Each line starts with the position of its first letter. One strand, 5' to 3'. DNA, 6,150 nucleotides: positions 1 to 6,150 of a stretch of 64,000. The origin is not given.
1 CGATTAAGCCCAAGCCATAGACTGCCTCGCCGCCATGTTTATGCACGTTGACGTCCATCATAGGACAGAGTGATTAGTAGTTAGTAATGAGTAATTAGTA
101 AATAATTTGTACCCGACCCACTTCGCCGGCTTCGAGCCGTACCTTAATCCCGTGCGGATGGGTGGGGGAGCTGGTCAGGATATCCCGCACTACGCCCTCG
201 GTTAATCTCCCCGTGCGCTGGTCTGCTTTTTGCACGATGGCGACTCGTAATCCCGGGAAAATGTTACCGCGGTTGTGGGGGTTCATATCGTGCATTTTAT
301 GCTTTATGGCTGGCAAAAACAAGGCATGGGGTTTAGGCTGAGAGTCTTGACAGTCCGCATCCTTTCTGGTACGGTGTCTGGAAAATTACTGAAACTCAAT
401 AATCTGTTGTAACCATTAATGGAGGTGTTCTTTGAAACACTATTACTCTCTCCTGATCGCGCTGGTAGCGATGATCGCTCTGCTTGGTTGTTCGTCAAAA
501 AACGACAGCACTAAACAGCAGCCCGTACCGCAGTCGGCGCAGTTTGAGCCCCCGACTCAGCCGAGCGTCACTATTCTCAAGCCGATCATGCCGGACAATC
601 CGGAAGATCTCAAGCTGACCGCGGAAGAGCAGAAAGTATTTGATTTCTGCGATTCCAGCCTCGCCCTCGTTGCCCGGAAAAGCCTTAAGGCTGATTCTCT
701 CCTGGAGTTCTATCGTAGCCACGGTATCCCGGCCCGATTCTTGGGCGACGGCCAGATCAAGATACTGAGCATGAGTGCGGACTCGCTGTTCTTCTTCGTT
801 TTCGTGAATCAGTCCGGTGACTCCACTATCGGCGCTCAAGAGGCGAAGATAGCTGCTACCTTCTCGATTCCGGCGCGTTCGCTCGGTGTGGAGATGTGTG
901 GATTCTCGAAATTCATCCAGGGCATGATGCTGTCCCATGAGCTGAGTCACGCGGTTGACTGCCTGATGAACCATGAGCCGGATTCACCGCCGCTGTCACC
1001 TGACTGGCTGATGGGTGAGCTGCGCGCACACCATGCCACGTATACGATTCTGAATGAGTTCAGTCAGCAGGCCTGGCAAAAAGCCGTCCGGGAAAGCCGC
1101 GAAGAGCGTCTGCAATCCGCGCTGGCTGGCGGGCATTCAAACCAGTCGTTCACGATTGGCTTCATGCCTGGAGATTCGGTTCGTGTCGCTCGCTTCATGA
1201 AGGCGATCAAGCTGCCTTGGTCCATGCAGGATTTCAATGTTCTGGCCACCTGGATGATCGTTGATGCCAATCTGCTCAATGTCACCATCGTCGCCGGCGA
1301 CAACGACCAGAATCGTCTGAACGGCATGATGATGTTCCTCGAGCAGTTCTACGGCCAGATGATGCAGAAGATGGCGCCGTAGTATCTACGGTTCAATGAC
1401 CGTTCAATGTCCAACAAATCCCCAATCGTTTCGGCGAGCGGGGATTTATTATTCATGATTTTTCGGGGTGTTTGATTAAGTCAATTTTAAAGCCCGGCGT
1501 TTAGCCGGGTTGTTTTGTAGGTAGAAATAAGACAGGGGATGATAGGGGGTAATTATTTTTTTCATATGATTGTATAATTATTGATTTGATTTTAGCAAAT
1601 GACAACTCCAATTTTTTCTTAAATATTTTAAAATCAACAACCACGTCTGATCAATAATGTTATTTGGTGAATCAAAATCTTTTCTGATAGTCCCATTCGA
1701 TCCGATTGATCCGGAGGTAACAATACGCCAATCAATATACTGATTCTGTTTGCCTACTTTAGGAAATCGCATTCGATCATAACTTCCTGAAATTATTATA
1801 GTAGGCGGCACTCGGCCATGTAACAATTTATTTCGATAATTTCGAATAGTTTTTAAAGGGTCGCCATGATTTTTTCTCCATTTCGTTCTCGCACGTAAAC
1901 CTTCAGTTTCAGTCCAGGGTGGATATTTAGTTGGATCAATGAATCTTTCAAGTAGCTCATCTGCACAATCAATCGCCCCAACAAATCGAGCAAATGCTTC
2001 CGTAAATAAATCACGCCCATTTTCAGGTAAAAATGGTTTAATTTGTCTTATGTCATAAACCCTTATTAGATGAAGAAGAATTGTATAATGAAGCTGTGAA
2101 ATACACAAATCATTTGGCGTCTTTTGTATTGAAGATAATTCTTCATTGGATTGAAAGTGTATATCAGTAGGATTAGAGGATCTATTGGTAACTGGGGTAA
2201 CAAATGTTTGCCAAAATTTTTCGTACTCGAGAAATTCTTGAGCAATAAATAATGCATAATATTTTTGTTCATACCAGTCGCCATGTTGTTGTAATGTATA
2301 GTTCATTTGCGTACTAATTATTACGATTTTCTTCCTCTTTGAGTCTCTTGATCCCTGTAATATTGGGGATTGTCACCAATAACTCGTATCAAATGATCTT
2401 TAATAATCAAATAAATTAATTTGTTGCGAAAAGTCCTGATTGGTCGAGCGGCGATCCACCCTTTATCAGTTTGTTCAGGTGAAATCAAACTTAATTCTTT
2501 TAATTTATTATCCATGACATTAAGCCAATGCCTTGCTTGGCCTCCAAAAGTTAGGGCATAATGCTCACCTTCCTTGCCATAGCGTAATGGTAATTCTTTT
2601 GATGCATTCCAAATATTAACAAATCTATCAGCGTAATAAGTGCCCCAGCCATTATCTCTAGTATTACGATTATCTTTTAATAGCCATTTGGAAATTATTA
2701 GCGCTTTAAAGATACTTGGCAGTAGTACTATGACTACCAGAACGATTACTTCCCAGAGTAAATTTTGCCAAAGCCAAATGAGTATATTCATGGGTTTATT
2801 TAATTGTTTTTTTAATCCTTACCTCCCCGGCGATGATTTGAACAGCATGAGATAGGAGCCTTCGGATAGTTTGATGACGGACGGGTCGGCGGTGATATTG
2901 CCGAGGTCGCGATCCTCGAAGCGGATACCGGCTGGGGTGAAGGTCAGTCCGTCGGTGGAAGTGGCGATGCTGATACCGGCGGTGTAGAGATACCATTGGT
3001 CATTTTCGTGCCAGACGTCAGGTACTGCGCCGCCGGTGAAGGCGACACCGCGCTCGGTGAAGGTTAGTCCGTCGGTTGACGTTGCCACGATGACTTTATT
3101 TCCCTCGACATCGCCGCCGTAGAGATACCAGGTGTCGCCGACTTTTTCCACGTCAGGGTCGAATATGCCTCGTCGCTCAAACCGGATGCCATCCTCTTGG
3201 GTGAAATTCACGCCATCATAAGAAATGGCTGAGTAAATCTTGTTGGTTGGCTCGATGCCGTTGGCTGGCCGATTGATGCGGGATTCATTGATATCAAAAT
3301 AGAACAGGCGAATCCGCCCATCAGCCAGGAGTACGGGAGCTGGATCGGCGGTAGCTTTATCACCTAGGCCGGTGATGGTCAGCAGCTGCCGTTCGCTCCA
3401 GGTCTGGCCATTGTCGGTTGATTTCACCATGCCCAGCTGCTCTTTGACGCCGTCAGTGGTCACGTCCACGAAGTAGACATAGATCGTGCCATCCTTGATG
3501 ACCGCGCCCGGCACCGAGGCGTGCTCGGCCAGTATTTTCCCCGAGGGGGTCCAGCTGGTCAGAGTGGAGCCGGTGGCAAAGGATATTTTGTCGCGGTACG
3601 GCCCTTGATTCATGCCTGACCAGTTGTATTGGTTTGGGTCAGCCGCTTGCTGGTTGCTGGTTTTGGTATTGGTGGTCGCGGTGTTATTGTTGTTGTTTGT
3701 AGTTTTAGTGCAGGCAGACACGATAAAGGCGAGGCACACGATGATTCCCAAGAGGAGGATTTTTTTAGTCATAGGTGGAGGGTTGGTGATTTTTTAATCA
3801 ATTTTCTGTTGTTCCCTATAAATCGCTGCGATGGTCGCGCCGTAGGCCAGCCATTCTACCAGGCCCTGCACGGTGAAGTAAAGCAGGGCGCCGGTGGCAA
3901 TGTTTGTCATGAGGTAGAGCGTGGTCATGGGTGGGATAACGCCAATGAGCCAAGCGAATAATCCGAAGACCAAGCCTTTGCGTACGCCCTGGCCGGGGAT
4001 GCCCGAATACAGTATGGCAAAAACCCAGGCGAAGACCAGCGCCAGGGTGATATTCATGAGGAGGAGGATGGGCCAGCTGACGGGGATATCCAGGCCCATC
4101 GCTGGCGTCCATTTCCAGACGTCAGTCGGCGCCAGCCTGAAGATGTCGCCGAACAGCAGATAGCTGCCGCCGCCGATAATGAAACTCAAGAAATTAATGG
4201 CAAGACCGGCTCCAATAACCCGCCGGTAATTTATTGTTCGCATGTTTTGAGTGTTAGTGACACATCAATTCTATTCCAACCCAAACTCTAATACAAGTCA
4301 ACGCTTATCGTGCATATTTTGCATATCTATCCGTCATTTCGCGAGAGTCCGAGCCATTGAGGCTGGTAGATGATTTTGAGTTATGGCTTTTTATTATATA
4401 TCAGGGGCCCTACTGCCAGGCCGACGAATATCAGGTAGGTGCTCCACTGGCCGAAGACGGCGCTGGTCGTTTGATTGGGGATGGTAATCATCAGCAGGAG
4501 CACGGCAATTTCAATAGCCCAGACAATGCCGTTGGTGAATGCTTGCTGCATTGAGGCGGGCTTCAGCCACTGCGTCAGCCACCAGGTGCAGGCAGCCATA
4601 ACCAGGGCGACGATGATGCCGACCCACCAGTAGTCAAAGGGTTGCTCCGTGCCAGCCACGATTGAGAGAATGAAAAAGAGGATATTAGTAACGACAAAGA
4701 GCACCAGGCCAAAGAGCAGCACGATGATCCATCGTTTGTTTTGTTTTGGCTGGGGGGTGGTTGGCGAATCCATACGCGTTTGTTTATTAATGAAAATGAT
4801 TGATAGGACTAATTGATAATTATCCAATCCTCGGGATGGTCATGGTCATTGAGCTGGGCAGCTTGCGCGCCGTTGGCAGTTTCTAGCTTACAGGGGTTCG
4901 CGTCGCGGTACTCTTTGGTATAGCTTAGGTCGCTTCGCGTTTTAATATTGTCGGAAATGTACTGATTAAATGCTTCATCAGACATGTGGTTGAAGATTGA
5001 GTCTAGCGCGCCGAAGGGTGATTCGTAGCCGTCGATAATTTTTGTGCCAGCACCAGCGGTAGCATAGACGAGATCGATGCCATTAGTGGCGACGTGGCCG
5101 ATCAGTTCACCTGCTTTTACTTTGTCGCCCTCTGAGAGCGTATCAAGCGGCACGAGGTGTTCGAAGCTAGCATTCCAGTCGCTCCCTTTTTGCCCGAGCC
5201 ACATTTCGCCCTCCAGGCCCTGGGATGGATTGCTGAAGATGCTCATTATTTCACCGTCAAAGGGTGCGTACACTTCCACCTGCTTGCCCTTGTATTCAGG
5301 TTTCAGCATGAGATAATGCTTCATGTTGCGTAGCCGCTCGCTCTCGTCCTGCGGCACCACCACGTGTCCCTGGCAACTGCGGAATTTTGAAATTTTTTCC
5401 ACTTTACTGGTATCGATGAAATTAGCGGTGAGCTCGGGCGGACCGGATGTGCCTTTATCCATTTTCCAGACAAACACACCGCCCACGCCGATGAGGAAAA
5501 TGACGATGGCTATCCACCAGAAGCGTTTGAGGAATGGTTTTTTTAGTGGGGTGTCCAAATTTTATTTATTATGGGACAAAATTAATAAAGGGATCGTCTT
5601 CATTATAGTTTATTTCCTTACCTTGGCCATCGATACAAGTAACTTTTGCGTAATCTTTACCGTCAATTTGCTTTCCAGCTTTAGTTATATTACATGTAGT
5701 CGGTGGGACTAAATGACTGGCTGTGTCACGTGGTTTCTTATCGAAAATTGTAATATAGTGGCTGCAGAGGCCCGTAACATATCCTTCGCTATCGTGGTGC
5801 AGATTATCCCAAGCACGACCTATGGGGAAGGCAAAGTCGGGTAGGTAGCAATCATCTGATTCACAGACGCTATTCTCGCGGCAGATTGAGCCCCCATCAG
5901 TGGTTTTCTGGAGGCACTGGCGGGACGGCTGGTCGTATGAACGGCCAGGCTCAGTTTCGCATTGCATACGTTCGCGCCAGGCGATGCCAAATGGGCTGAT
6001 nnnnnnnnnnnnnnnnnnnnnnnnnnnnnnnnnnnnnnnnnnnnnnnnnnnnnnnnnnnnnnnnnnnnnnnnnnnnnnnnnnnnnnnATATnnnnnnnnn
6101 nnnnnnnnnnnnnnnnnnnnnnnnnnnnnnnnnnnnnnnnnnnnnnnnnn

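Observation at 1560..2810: AT-rich two-gene island with HEPN-like Rx4H motif (possible abortive-infection/toxin module)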

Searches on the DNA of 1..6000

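Call 98: search_rna_families(source=window, start=1, end=6000, threshold=evalue, max_evalue=0.1)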
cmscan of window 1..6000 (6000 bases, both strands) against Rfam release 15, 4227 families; matches with E-value up to 0.1: 0.
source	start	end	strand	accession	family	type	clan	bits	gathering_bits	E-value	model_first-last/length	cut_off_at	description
